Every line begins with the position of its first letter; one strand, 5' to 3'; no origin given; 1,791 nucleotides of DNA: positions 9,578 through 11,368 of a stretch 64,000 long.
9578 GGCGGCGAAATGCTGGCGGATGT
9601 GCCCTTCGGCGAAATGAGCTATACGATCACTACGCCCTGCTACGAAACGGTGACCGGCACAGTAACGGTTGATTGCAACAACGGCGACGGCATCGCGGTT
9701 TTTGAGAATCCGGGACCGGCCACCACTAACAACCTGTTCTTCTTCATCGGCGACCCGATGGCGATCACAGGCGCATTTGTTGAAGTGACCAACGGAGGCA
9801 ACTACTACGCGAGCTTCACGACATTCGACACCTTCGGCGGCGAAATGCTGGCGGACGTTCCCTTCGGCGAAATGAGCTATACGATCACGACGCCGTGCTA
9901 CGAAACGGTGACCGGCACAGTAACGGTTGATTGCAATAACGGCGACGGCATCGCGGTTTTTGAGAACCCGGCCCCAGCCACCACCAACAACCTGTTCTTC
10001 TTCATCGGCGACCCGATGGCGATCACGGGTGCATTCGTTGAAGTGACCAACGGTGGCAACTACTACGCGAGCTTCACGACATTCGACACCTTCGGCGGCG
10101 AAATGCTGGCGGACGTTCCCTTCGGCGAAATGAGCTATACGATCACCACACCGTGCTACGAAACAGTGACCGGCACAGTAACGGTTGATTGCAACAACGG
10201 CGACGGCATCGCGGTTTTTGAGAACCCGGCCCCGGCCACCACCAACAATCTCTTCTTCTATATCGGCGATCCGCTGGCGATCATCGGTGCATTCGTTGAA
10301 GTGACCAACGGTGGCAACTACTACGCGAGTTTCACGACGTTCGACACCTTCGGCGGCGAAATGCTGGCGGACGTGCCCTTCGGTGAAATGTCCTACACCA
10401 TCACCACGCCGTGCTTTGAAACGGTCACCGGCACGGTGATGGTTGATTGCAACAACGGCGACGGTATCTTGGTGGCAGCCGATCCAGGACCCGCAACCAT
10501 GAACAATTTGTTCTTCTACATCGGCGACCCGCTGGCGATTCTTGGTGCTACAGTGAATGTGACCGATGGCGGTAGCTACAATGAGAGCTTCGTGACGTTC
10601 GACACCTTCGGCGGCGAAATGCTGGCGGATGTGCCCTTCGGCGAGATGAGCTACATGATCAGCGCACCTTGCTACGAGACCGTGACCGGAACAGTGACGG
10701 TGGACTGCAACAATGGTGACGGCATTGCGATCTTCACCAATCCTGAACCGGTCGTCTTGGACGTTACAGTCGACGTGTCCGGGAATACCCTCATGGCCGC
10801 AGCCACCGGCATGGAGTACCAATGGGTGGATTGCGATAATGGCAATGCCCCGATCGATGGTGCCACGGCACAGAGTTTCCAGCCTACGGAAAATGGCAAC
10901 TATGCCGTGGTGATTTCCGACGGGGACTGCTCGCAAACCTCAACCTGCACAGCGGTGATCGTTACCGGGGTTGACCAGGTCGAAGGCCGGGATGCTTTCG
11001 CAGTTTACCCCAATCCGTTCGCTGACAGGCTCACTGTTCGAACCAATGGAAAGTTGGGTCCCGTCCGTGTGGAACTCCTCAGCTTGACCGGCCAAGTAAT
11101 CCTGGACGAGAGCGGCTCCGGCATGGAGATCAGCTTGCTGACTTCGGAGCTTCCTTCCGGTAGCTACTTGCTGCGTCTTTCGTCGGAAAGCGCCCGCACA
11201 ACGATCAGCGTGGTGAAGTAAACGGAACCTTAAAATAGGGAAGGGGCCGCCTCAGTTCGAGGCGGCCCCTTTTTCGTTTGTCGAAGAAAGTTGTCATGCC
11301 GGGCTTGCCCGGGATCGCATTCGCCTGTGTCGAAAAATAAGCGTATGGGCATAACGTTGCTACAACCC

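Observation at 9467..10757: Five head-to-tail 258-bp (86-aa) repeats inside a T9SS cargo gene, three of them almost identical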

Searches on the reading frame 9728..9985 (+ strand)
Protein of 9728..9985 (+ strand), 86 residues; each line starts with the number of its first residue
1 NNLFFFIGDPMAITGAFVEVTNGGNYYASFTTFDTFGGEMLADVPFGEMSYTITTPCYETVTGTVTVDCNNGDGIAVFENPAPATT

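Call 34: predict_structure(alignment_id=A1)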
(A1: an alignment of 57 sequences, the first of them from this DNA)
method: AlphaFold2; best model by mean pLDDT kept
length: 86 residues; sequences in the alignment: 57
mean_pLDDT: 95.2   pTM: 0.83
mean pLDDT of the five models: 95.2, 94.7, 94.2, 94.0, 93.4
residues with pLDDT >= 90: 79; 70-90: 7; 50-70: 0; < 50: 0
segments of 3 or more residues with pLDDT < 50: none
pLDDT, mean of each block of 10 residues (from residue 1): 95 97 96 96 96 97 95 93 90
secondary structure, 60 per line:
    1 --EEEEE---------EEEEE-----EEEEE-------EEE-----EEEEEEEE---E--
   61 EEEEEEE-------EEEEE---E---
elements in order: E3-7 E17-21 E27-31 E39-41 E47-54 E61-67 E75-79
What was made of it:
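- On CarboxypepD_reg (PF13620) / transthyretin-like fold: AF2 pLDDT 95.2, seven strands (call 34).
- Fold: the AF2 unit model has pLDDT 95.2 and seven strands (call 34). Topology places C57 and C69 at opposite poles of the unit (call 34). They are at opposite ends of a 7-residue strand (call 34).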

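Call 38: fold_search(model_id=the predicted structure, library=pdb)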
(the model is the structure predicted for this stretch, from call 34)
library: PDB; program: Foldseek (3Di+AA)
matches with E <= 10: 943; with E <= 0.001: 5
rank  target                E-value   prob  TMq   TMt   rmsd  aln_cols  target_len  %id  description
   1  2nsm                  3.5e-04  1.00  0.68  0.17   3.1        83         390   20  Crystal structure of the human carboxypeptidase N (Kininase I) catalytic domain (released 2007-04-24)
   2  3mn8_D                7.3e-04  1.00  0.68  0.18   3.5        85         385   16  Structure of Drosophila melanogaster carboxypeptidase D isoform 1B short (released 2010-07-28)
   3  3mn8_C                8.6e-04  1.00  0.66  0.18   3.6        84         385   17  Structure of Drosophila melanogaster carboxypeptidase D isoform 1B short (released 2010-07-28)
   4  3mn8_A                9.1e-04  1.00  0.66  0.18   3.5        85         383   16  Structure of Drosophila melanogaster carboxypeptidase D isoform 1B short (released 2010-07-28)
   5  3mn8_B                9.6e-04  1.00  0.62  0.17   4.0        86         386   16  Structure of Drosophila melanogaster carboxypeptidase D isoform 1B short (released 2010-07-28)
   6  4v4c_B                1.1e-03  1.00  0.73  0.25   2.5        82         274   23  Crystal Structure of Pyrogallol-Phloroglucinol Transhydroxylase from Pelobacter acidigallici (released 2014-07-09)
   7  1qmu_A                1.5e-03  1.00  0.69  0.18   3.1        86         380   22  Duck carboxypeptidase D domain II (released 2000-10-13)
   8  5aq0_B                1.6e-03  1.00  0.78  0.81   2.3        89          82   21  The structure of the Transthyretin-like domain of the first catalytic domain of the HUMAN Carboxypeptidase D (released 2016-09-28)
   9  8bdw_A                1.6e-03  1.00  0.77  0.71   2.8        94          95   18  Crystal structure of CnaB2 domain from Lactobacillus plantarum (released 2023-02-22)
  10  6hif_Y                2.4e-03  1.00  0.60  0.60   3.7        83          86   16  Kuenenia stuttgartiensis hydrazine dehydrogenase complex (released 2019-04-17)
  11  5aq0_A                3.1e-03  1.00  0.68  0.71   3.2        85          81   21  The structure of the Transthyretin-like domain of the first catalytic domain of the HUMAN Carboxypeptidase D (released 2016-09-28)
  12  8bdw_H                3.3e-03  1.00  0.77  0.70   2.8        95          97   18  Crystal structure of CnaB2 domain from Lactobacillus plantarum (released 2023-02-22)
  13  10ps                  5.5e-03  1.00  0.71  0.13   3.1       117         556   17  Crystal structure of SdrD A2-A3-B1-B2 domains from Staphylococcus aureus JH1 (released 2026-02-11)
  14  6fwv_B                6.5e-03  1.00  0.78  0.14   2.1        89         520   20  The Bacillus anthracis TIE protein (released 2018-08-08)
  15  6fwv_A                7.2e-03  1.00  0.77  0.14   2.2        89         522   19  The Bacillus anthracis TIE protein (released 2018-08-08)
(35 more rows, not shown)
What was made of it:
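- On CarboxypepD_reg (PF13620) / transthyretin-like fold: TM 0.68-0.78 to 5aq0, 2nsm, 3mn8 and 1qmu (call 38).
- Closest known: CnaB-type stalk domains of Gram-positive adhesins and pilins. Same: Same fold class (TM 0.71-0.78; call 38).
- Foldseek gives TM 0.68-0.78 to the carboxypeptidase D/N transthyretin-like domain (5aq0, 2nsm, 3mn8), CnaB2 (8bdw), the TIE protein and SdrD B domains (call 38). Fold hits include S-layer SlaB 8qox_B, a rhamnogalacturonan lyase domain and cohesin (call 38). The best fold matches are non-catalytic accessory and stalk domains (call 38).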

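Call 58: search_protein_representatives(alignment_id=A1)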
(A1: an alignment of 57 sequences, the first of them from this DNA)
Query: 57 sequences, 86 profile positions. Proteins with E-value up to 0.001 (for the whole library): 785; up to 1e-10: 175; up to 1e-30: 39. The best 150 are listed.
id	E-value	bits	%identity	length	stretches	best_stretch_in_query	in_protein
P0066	5.2e-207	686.7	-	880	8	1-84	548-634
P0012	3.9e-161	539.7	-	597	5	1-85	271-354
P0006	4.8e-131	443.3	-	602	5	1-85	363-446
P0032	2.5e-120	408.9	-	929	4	1-85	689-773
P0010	1.1e-113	387.6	-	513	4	1-84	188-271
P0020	2.2e-111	380.3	-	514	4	1-86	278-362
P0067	2.7e-97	335.1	-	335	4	1-85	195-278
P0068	1.1e-94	326.7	-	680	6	1-85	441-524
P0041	1.9e-75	265.1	-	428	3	1-85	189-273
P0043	2.7e-71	251.8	-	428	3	1-85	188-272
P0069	1.4e-70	249.5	-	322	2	1-85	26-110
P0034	5.3e-63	225.2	-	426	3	1-86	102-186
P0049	1.6e-61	220.4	-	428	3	1-85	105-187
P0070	6.4e-58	208.9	-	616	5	1-72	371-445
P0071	4.1e-57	206.3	-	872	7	13-71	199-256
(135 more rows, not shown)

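Call 71: search_solved_structures(query=A1, max_evalue=1, show_alignments=2)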
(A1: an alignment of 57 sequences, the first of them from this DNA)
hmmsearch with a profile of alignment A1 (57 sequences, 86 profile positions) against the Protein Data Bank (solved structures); distinct sequences matched with E-value up to 1: 1.
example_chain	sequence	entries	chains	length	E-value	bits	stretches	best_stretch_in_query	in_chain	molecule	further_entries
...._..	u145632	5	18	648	0.45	13.8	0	5-32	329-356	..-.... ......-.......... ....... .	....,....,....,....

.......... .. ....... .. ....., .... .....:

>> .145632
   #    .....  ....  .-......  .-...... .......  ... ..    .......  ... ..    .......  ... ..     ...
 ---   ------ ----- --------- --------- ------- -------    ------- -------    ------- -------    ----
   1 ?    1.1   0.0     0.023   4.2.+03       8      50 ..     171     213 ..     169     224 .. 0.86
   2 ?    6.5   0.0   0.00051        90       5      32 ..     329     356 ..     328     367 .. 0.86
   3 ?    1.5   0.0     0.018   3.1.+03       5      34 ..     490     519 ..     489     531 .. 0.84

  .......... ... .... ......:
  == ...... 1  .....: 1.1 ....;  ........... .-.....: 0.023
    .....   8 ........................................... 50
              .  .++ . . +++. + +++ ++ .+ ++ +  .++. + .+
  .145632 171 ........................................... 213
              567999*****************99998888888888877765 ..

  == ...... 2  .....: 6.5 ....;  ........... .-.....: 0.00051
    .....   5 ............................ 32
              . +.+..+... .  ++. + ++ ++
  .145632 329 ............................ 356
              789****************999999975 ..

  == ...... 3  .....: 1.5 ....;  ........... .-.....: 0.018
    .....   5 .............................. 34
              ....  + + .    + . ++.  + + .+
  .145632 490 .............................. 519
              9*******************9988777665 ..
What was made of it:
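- Tried and rejected: A sequence search of the PDB with the unit profile found nothing meaningful: best E 0.45, an EF-hand protein (call 71).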

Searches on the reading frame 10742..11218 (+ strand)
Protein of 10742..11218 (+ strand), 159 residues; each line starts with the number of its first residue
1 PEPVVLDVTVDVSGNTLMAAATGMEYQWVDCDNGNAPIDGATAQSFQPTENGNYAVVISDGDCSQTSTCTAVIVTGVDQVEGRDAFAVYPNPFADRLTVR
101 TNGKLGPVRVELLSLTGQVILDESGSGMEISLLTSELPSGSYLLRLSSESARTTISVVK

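Call 42: predict_structure(alignment_id=A3)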
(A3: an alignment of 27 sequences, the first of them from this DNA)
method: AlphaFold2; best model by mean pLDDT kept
length: 159 residues; sequences in the alignment: 27
mean_pLDDT: 87.5   pTM: 0.47
mean pLDDT of the five models: 87.5, 87.2, 87.1, 85.5, 85.1
residues with pLDDT >= 90: 100; 70-90: 46; 50-70: 7; < 50: 6
segments of 3 or more residues with pLDDT < 50: 76-81
pLDDT, mean of each block of 10 residues (from residue 1): 81 89 94 94 91 93 91 60 75 94 83 93 91 94 90 90
secondary structure, 60 per line:
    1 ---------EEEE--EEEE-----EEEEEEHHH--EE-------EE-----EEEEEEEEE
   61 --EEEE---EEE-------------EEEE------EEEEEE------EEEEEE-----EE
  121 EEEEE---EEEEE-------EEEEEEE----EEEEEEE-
elements in order: E10-13 E16-19 E25-30 E52-60 E63-66 E70-72 E86-89 E96-101 E108-113 E119-125 E129-133 E141-147 E152-158
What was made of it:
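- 10760..10966 (+): Small Ig-like beta-sandwich module ('YQWVDC') with three invariant Cys (aa 556, 588, 594). No Pfam or NCBIfam family. AF2 model strands E10-72, pLDDT about 90 (call 42).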

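Call 46: fold_search(model_id=the predicted structure, library=pdb)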
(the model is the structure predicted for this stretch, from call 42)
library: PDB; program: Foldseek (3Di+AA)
matches with E <= 10: 1755; with E <= 0.001: 12
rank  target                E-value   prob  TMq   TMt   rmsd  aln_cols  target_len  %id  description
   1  4g5a_A                1.6e-04  1.00  0.43  0.66   2.2        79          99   19  Crystal structure of a putative member of duf 3244 protein family (BT_1867) from Bacteroides thetaiotaomicron VPI-5482 (released 2012-09-19)
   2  4gh7_B                2.8e-04  1.00  0.47  0.32   6.9       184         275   13  Crystal structure of Anticalin N7A in complex with oncofetal fibronectin fragment Fn7B8 (released 2012-12-26)
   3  8glk_D                2.9e-04  1.00  0.42  0.84   1.9        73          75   25  The Type 9 Secretion System dGldL peak II, NucA substrate bound complex (released 2024-01-31)
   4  9flw_A                3.4e-04  1.00  0.34  0.13   9.8       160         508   18  CryoEM structure of the fragment-6 (3571-4078) in the grappling hook protein A (GhpA) in the bacterium Aureispira sp.  (released 2024-10-16)
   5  5gni_A                3.6e-04  1.00  0.35  0.30   8.8       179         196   13  The crystal structure of PECAM-1 IgL1-2 trans-homophilic dimer (released 2016-12-21)
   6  9flp_A                4.7e-04  1.00  0.33  0.09   9.3       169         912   12  CryoEM structure of the neck (1403-2314) in the grappling hook protein A (GhpA) in the bacterium Aureispira sp. CCB-QB (released 2024-10-16)
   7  3wn5_C                5.8e-04  1.00  0.31  0.30  12.7       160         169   18  Crystal structure of asymmetrically engineered Fc variant in complex with FcgRIIIa (released 2014-11-19)
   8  5n47_D                6.1e-04  1.00  0.43  0.29   7.4       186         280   14  Structure of Anticalin N7E in complex with the three-domain fragment Fn7B8 of human oncofetal fibronectin (released 2018-02-14)
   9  3k0w                  6.1e-04  1.00  0.32  0.28  12.7       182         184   14  Crystal structure of the tandem IG-like C2-type 2 domains of the human mucosa-associated lymphoid tissue lymphoma transl (released 2009-10-27)
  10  8xci_Z                6.4e-04  0.99  0.30  0.17  10.2       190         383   10  Open state of central tail fiber of bacteriophage lambda upon binding to LamB (released 2024-05-01)
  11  6tyb_C                7.9e-04  1.00  0.30  0.29   9.7       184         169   12  Isolation and Structure of an Antibody that Fully Neutralizes Isolate SIVmac239 Reveals Functional Similarity of SIV a (released 2019-10-02)
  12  5n47_F                9.8e-04  1.00  0.43  0.30   7.3       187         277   14  Structure of Anticalin N7E in complex with the three-domain fragment Fn7B8 of human oncofetal fibronectin (released 2018-02-14)
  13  8peq_A                1.0e-03  1.00  0.47  0.32   6.9       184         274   11  Complex of diubiquitin-derived artificial binding protein (Affilin) variant Af2 with its target oncofetal fibronectin  (released 2024-06-26)
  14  5m11                  1.1e-03  1.00  0.41  0.09  14.3       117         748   19  Structural and functional probing of PorZ, an essential bacterial surface component of the type-IX secretion system of h (released 2016-11-09)
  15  8qb1_A                1.1e-03  1.00  0.43  0.75   1.7        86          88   15  C-terminal domain of mirolase from Tannerella forsythia (released 2024-02-28)
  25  5ag8_A                2.0e-03  1.00  0.33  0.35  12.7       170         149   11  CRYSTAL STRUCTURE OF A MUTANT (665I6H) OF THE C-TERMINAL DOMAIN OF RGPB (released 2016-04-06)
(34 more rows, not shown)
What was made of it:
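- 10760..10966 (+): Ig/FN3-type fold matches (call 46).
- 10985..11218 (+): T9SS type A C-terminal sorting domain. Fold matches 8glk_D (TMt 0.84), 8qb1_A and 5ag8 (call 46).
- On T9SS type A cargo protein: The AF2 tail matches CTD structures 8glk_D (TMt 0.84) and 8qb1_A (0.75) (call 46).
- Closest known: Multi-domain T9SS surface fibres. Same: The C-terminal model hits GhpA fragments 9flw and 9flp (call 46).
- Checked: An AF2 model of the tail matches solved T9SS CTDs (8glk_D TM 0.84, 8qb1_A 0.75; calls 42, 46).
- The tail models as an Ig-like module plus CTD and matches T9SS CTD structures (calls 42, 46).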
